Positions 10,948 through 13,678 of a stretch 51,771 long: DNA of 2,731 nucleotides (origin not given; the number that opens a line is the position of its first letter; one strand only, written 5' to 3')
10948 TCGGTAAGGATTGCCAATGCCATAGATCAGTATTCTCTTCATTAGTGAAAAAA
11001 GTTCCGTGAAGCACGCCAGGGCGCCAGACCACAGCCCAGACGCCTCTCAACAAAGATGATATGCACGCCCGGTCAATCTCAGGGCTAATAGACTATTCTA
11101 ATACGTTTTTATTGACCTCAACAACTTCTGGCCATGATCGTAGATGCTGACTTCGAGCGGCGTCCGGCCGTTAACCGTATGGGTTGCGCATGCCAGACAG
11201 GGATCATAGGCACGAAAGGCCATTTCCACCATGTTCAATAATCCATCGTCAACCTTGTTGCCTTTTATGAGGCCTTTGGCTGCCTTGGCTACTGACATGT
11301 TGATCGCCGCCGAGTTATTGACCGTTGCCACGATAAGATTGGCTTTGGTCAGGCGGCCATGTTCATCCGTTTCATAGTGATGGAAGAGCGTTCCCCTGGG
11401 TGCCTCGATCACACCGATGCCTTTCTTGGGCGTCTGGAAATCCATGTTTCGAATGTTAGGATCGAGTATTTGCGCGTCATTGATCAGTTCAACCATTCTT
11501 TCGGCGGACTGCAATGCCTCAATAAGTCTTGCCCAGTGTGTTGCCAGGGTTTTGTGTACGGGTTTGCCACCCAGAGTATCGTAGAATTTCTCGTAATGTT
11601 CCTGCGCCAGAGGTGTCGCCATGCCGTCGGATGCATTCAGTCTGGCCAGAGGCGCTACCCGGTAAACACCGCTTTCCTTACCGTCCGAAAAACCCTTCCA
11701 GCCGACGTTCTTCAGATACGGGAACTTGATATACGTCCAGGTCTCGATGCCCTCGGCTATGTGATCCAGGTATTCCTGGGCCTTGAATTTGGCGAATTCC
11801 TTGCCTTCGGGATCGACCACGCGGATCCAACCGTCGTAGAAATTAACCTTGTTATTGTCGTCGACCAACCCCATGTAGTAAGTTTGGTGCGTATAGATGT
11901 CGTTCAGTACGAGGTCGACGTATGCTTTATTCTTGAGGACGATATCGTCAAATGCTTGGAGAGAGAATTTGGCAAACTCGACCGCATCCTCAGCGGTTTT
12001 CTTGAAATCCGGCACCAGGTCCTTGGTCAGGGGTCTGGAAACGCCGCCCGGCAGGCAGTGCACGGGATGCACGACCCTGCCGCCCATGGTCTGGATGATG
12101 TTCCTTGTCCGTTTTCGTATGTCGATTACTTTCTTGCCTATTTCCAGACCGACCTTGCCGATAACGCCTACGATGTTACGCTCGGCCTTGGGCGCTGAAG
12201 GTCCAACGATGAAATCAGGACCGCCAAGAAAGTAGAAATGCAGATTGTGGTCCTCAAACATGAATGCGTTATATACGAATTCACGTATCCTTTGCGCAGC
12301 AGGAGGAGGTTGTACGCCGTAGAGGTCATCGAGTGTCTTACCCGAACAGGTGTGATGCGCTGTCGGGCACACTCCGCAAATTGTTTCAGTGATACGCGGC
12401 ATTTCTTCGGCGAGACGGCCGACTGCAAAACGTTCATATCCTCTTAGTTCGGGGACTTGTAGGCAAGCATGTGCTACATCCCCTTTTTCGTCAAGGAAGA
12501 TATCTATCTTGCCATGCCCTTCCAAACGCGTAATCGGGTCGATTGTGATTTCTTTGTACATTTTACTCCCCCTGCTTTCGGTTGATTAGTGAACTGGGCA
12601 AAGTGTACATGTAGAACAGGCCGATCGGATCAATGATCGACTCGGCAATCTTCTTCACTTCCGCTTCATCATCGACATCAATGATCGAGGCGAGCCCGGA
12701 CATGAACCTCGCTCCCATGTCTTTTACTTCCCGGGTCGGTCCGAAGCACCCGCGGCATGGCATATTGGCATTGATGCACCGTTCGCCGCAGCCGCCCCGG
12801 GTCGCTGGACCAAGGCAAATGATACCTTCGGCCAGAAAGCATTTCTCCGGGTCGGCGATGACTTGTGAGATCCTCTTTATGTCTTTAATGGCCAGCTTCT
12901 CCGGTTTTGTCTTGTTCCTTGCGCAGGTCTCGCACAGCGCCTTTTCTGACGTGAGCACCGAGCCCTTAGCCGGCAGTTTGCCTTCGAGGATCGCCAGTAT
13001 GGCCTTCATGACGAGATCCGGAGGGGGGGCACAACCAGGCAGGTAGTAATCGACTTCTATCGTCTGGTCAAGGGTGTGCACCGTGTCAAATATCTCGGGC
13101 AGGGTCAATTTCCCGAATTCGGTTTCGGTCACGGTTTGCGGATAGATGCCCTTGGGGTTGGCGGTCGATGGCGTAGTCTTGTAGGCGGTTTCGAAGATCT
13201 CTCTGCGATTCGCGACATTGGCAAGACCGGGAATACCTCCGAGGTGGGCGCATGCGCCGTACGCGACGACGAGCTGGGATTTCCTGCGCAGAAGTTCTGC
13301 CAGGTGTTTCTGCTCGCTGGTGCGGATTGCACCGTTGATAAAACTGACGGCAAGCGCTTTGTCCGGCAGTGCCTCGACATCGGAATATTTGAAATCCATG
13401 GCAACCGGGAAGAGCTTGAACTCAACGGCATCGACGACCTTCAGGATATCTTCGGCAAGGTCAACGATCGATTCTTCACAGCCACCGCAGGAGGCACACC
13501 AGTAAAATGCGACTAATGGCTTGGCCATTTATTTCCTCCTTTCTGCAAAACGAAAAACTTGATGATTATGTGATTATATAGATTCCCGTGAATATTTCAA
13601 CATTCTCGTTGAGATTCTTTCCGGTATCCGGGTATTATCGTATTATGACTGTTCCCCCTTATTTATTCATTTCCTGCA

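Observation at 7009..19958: Non-methanogen MvhAG/HdrABC-MvhD bifurcation module embedded between a GlcD-like oxidase, a lipoate ligase and two radical SAM genes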

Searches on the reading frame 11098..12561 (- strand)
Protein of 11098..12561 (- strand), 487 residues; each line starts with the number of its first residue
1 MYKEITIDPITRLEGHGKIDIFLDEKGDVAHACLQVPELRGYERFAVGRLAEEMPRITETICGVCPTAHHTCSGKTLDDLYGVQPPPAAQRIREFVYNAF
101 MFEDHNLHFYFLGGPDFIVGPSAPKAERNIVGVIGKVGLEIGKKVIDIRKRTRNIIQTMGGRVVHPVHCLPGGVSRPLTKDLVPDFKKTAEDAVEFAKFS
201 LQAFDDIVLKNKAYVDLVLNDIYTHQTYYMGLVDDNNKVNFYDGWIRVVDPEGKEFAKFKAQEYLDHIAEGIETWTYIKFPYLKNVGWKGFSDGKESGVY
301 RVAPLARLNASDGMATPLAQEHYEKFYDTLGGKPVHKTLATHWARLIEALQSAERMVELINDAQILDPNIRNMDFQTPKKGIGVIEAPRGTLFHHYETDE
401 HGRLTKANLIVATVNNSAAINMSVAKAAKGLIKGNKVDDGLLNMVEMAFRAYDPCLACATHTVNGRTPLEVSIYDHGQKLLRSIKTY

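Call 3: search_protein_families(library=pfam, proteins=[window:11098-12561:-])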
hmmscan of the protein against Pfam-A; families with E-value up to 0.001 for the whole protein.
window:11098-12561:- (487 aa): 1 family
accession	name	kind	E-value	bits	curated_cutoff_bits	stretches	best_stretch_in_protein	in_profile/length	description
PF00374.24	NiFeSe_Hases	-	5.7e-34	118.4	25.8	2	40-127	1-88/508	Nickel-dependent hydrogenase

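Call 4: search_protein_families(library=ncbifam, proteins=[window:11098-12561:-])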
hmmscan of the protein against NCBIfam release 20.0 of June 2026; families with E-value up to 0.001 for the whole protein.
window:11098-12561:- (487 aa): 9 families
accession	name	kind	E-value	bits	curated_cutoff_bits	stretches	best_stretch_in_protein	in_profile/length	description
NF041785.2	VhuA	equivalog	1.9e-119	399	800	1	4-433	3-418/418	F420-non-reducing hydrogenase Vhu subunit A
NF033181.1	NiFeSe_hydrog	equivalog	3e-52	178.2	600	2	3-122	2-120/507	nickel-dependent hydrogenase large subunit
NF045518.1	H2_NiFeSe_large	exception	1e-47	163.1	780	1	4-464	3-483/485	NiFeSe hydrogenase large subunit HysA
NF040828.1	sulfhyd_ShyA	equivalog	2.1e-44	152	700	1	5-463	3-413/415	NAD(P)-dependent hydrogenase/sulfhydrogenase 2 subunit alpha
TIGR03295.1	frhA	equivalog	5.1e-40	137.7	392.5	2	2-212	2-204/412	coenzyme F420 hydrogenase subunit alpha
NF040832.1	sulfhyd_HydA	equivalog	1.8e-37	129.4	880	1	1-463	1-424/426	NADPH-dependent hydrogenase/sulfhydrogenase 1 subunit alpha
NF007778.0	PRK10467.1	equivalog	1.1e-26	93.3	969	2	2-128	2-127/567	hydrogenase 2 large subunit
NF007550.0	PRK10170.1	equivalog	1.2e-21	76.8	1101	2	5-127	19-141/597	Ni/Fe-hydrogenase large subunit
NF041786.2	VhuU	equivalog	4.3e-09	36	70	1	437-463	3-29/45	F420-non-reducing hydrogenase selenoprotein subunit VhuU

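Call 59: search_solved_structures(query=window:11098-12561:-, max_evalue=1e-30, show_alignments=1)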
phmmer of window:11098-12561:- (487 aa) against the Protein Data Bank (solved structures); distinct sequences matched with E-value up to 1e-30: 17.
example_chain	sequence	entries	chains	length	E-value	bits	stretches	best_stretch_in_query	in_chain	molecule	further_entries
5odc_F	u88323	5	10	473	2.8e-113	382.3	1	4-485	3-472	Methyl-viologen reducing hydrogenase subunit A | Methyl-viologen reducing hydrogenase, subunit A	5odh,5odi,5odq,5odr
7t2r_D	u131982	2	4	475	6.3e-112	377.8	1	5-482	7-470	NiFe hydrogenase large subunit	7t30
9sw2_F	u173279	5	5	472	5.9e-110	371.3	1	4-481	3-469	F420-non-reducing hydrogenase subunit A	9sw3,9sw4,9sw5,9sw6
9sfi_g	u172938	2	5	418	1.1e-108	367.1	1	4-431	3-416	Coenzyme F420-reducing hydrogenase, alpha subunit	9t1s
5xf9_D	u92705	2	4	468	3.5e-92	312.7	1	3-461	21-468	NAD-reducing hydrogenase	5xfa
5jsu_B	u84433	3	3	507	2.2e-36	128.7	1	5-466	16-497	Periplasmic [NiFeSe] hydrogenase, large subunit, selenocysteine-containing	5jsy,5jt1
5jsh_B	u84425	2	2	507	7e-35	123.7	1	5-466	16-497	Periplasmic [NiFeSe] hydrogenase, large subunit, selenocysteine-containing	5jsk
6z8o_B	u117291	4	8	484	2.6e-34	121.9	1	5-461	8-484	Periplasmic [NiFeSe] hydrogenase, large subunit, selenocysteine-containing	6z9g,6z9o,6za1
6ru9_B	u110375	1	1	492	2.7e-34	121.8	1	5-461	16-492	Periplasmic [NiFeSe] hydrogenase, large subunit, selenocysteine-containing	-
6z8m_B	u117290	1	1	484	6.5e-34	120.5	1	5-461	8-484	Periplasmic [NiFeSe] hydrogenase, large subunit, selenocysteine-containing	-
6rtp_B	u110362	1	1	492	6.8e-34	120.4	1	5-461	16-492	Periplasmic [NiFeSe] hydrogenase, large subunit, selenocysteine-containing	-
6ruc_B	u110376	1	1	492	6.9e-34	120.4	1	5-461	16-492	Periplasmic [NiFeSe] hydrogenase, large subunit, selenocysteine-containing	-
3ze6_B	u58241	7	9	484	9e-34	120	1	5-461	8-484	PERIPLASMIC [NIFESE] HYDROGENASE, LARGE SUBUNIT, SELENOCYS SELENOCYSTEINE-CONTAINING | PERIPLASMIC [NIFESE] HYDROGENASE, LARGE SUBUNIT, SELENOCYSTEINE-CONTAININ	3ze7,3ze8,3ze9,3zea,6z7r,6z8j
2wpn_B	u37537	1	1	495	9.8e-34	119.9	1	5-461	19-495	PERIPLASMIC [NIFESE] HYDROGENASE, LARGE SUBUNIT, SELENOCYSTEINE-CONTAINING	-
5yxy_A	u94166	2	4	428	8.2e-33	116.9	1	2-462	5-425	Cytosolic NiFe-hydrogenase, alpha subunit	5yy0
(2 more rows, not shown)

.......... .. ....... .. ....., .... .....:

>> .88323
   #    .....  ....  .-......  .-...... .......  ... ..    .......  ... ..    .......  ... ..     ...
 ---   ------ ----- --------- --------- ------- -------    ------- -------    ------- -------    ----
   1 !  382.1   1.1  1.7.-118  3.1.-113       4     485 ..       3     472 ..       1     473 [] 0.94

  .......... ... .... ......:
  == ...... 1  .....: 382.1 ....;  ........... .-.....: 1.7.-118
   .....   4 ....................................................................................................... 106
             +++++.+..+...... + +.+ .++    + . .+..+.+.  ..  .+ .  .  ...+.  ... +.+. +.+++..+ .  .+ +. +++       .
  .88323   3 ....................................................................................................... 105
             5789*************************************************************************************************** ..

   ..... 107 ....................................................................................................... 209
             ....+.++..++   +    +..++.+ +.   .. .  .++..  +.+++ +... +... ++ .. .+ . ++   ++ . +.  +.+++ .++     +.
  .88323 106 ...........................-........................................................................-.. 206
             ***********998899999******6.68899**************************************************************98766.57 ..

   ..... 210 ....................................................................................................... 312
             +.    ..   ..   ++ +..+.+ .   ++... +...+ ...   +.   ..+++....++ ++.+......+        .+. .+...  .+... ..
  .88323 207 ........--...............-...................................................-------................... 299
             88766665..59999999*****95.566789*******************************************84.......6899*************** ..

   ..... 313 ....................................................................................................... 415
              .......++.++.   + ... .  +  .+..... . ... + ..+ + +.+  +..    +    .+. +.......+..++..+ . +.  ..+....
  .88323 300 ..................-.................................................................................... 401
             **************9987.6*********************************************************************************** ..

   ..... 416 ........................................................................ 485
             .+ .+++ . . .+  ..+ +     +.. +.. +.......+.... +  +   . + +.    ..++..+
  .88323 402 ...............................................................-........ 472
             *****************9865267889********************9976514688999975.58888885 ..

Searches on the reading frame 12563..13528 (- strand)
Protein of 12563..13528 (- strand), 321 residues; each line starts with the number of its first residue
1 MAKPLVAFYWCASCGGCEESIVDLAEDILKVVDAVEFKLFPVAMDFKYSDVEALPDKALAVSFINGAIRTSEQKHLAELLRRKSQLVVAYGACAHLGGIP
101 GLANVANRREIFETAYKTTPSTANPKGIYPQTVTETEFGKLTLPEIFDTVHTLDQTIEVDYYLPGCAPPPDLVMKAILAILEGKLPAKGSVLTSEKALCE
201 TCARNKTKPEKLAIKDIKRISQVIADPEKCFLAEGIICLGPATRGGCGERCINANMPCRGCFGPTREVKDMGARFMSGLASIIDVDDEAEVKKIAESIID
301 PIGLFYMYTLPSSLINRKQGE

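Call 3: search_protein_families(library=pfam, proteins=[window:12563-13528:-])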
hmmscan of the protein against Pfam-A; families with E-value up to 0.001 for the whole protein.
window:12563-13528:- (321 aa): 1 family
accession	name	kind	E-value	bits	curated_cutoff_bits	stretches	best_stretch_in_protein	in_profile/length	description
PF01058.29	Oxidored_q6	-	1.5e-22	80.1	27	1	14-179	1-127/128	NADH ubiquinone oxidoreductase, 20 Kd subunit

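Call 4: search_protein_families(library=ncbifam, proteins=[window:12563-13528:-])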
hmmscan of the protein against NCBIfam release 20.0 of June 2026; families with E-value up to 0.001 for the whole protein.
window:12563-13528:- (321 aa): 10 families
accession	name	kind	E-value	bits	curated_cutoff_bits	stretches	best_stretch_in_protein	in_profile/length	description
NF045875.1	F420_non_VhuG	exception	1.2e-59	201.9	450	1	10-319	11-285/286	F420-non-reducing hydrogenase subunit VhuG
NF040836.1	sulfhyd_HydD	equivalog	5.6e-18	65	500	1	5-130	7-125/261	NADPH-dependent hydrogenase/sulfhydrogenase 1 subunit delta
NF040831.1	sulfhyd_ShyD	equivalog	9.7e-16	58.1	460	2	228-292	170-232/240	NAD(P)-dependent hydrogenase/sulfhydrogenase 2 subunit delta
TIGR03294.1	FrhG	equivalog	1e-13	51.6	245.5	2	6-101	4-95/228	coenzyme F420 hydrogenase subunit gamma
NF005012.1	PRK06411.1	subfamily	1.4e-07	31.2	116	1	147-180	121-154/166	NADH-quinone oxidoreductase subunit NuoB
TIGR01957.1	nuoB_fam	subfamily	3.5e-06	27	142.7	1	147-180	105-138/145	NADH-quinone oxidoreductase subunit B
NF011392.0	PRK14817.1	equivalog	4.9e-06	26.3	271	1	146-192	122-167/182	NADH-quinone oxidoreductase subunit B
NF011395.0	PRK14820.1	equivalog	6.9e-05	22.7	263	0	146-180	116-153/180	NADH-quinone oxidoreductase subunit B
NF011390.0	PRK14815.1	equivalog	0.00023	20.5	281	0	148-187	121-159/183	NADH dehydrogenase subunit B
NF011389.0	PRK14814.1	equivalog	0.00093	19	285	0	147-189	120-161/186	NADH dehydrogenase subunit B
